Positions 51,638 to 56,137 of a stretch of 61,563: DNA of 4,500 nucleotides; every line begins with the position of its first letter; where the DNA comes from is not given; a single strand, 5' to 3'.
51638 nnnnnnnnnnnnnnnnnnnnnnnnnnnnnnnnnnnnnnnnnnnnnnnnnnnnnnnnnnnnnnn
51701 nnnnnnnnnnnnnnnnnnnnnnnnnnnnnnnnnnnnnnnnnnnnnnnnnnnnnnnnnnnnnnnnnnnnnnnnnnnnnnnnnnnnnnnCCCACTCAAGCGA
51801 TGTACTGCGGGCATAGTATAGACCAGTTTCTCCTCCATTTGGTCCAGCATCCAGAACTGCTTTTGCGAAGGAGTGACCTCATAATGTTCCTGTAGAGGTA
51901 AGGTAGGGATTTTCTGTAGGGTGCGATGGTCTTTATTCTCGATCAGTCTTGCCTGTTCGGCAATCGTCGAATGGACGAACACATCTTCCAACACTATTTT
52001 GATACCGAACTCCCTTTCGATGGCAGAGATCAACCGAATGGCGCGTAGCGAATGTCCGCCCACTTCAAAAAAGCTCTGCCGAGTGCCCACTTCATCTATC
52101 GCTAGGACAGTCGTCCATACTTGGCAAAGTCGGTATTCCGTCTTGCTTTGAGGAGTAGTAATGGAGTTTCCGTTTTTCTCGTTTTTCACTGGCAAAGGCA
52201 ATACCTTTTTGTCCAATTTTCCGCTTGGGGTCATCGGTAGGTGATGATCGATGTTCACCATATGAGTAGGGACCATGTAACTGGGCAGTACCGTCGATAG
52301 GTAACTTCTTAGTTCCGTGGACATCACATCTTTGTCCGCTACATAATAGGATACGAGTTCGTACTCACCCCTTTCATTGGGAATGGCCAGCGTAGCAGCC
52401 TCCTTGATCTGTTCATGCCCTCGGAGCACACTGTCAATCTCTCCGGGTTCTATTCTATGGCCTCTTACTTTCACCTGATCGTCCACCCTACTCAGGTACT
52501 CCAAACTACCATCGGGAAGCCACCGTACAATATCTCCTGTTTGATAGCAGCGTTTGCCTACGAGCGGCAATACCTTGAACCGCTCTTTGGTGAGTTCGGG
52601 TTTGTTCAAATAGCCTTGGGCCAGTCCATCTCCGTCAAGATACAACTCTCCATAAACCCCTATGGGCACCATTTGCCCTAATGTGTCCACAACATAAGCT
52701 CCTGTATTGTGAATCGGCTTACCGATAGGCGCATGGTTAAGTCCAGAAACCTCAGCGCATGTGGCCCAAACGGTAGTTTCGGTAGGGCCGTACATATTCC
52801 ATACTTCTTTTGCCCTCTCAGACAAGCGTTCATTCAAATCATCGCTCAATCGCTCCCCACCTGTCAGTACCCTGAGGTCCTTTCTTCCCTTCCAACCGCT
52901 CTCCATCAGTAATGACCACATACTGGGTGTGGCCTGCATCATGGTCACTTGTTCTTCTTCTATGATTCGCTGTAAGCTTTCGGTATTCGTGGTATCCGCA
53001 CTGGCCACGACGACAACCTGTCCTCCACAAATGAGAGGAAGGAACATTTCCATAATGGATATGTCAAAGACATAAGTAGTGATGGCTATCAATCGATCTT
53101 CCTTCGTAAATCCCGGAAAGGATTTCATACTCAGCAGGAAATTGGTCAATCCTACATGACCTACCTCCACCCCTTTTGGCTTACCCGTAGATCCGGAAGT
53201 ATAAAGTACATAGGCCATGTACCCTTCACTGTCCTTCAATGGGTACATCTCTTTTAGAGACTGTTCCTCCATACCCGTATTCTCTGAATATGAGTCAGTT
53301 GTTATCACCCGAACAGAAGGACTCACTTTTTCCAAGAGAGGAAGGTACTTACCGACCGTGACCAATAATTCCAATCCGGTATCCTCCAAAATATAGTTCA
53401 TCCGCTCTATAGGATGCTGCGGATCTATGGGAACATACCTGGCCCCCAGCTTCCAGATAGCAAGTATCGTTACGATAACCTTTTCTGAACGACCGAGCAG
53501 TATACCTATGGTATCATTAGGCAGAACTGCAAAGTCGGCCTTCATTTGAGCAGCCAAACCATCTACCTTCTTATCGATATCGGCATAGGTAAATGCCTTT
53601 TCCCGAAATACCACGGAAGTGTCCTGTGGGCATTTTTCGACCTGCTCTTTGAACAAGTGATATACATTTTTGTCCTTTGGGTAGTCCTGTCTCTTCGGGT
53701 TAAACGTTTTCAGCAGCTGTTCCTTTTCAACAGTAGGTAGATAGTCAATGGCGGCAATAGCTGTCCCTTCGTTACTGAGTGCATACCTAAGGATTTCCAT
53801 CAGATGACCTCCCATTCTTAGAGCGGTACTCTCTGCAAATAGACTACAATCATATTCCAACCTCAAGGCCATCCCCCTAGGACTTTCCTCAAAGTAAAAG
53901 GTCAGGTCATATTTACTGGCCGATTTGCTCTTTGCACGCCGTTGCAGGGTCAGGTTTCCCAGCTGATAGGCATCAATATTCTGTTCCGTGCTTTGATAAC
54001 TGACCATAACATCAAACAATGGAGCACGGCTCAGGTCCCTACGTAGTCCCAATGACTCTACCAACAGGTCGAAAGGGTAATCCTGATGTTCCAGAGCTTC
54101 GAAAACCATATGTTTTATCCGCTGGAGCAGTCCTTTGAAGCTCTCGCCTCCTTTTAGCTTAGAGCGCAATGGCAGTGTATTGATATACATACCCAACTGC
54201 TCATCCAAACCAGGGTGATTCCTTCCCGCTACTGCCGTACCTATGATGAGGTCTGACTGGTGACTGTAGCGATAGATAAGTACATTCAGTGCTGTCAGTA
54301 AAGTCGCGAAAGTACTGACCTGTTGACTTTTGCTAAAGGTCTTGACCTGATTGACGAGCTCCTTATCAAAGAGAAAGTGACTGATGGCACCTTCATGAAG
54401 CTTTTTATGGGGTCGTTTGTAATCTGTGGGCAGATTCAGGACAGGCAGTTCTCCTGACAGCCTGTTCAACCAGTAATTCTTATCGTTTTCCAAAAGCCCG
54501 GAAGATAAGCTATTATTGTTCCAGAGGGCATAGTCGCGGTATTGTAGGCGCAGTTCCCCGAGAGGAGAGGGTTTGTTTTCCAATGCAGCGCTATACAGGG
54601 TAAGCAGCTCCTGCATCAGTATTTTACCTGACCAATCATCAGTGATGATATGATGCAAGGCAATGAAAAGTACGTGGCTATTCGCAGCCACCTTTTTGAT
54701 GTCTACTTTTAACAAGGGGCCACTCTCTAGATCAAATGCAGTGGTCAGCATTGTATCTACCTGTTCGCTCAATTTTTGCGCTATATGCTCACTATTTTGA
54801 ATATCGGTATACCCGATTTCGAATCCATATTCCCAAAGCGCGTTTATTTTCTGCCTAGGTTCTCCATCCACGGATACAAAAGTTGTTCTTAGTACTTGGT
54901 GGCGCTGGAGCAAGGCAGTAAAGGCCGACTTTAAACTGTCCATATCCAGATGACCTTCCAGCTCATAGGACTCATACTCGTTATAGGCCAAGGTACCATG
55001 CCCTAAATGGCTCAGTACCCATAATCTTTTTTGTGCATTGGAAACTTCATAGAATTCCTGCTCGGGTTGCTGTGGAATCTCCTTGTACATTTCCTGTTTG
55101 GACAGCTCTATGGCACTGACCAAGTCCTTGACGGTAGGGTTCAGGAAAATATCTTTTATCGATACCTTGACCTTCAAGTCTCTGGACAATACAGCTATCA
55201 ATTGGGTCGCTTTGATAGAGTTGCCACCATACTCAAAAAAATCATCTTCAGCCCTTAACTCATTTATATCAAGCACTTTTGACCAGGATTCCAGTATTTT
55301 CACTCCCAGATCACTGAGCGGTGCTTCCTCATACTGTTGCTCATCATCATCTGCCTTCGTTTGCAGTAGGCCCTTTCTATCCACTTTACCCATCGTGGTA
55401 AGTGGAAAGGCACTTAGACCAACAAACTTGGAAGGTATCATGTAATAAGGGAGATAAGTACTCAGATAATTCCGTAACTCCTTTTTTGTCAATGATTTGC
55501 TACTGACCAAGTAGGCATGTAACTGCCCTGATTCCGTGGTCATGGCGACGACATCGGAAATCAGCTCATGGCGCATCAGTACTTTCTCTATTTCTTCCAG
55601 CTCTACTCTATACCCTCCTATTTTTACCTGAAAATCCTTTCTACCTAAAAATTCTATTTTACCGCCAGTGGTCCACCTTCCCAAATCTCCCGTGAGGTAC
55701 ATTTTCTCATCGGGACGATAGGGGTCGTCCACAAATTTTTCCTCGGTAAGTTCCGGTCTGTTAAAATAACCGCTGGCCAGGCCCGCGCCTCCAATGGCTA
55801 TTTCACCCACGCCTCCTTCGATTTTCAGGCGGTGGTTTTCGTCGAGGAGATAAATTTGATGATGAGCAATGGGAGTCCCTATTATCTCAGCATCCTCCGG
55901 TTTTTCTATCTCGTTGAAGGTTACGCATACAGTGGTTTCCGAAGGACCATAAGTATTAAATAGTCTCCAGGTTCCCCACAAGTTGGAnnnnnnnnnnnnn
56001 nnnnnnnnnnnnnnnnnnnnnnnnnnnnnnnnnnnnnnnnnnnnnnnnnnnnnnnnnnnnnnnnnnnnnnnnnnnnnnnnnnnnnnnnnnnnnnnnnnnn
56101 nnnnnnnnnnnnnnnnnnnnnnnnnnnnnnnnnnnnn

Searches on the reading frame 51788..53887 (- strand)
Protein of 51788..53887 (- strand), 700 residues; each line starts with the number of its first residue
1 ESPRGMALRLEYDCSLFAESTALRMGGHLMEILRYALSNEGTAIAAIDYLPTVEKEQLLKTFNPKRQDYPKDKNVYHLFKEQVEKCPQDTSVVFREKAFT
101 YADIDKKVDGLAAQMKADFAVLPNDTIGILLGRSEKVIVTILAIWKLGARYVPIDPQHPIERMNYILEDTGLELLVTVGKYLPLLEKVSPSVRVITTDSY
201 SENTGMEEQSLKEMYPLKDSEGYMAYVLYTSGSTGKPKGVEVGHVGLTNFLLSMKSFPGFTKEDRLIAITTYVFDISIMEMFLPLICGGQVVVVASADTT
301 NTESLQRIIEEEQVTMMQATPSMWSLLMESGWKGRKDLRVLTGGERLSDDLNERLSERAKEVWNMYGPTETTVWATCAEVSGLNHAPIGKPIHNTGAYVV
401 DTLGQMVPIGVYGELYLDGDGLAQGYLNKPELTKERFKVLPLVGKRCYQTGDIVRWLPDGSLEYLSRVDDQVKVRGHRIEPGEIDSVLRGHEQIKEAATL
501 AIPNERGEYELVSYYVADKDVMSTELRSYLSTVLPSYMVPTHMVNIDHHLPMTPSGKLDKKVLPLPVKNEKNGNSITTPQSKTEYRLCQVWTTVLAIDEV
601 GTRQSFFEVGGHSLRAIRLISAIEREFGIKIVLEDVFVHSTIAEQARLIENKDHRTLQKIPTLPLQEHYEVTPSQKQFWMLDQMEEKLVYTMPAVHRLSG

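Call 8: search_protein_families(library=pfam, proteins=[window:51788-53887:-], max_evalue=0.00001)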
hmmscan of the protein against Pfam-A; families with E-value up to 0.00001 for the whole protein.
window:51788-53887:- (700 aa): 4 families
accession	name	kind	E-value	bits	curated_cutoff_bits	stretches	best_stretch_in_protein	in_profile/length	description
PF00501.34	AMP-binding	-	1.3e-79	268.2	29.9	1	79-427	1-384/384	AMP-binding enzyme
PF00550.31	PP-binding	-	5.8e-14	52.5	20.8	1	586-649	2-67/67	Phosphopantetheine attachment site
PF13193.12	AMP-binding_C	-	1.3e-08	36.1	24.5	1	483-557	1-76/76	AMP-binding enzyme C-terminal domain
PF00668.25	Condensation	-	1.3e-07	31.1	30.6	0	4-59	401-456/456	Condensation domain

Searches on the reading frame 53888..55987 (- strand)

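Call 8: search_protein_families(library=pfam, proteins=[window:53888-55987:-], max_evalue=0.00001)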
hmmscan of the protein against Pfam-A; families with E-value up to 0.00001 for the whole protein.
window:53888-55987:- (700 aa): 3 families
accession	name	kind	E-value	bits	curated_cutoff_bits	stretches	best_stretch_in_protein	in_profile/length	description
PF00668.25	Condensation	-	1.5e-96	324.4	30.6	1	310-697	2-394/456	Condensation domain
PF00550.31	PP-binding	-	5.1e-15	55.9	20.8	1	230-293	2-67/67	Phosphopantetheine attachment site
PF00501.34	AMP-binding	-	3.1e-12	46.4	29.9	1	8-75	314-384/384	AMP-binding enzyme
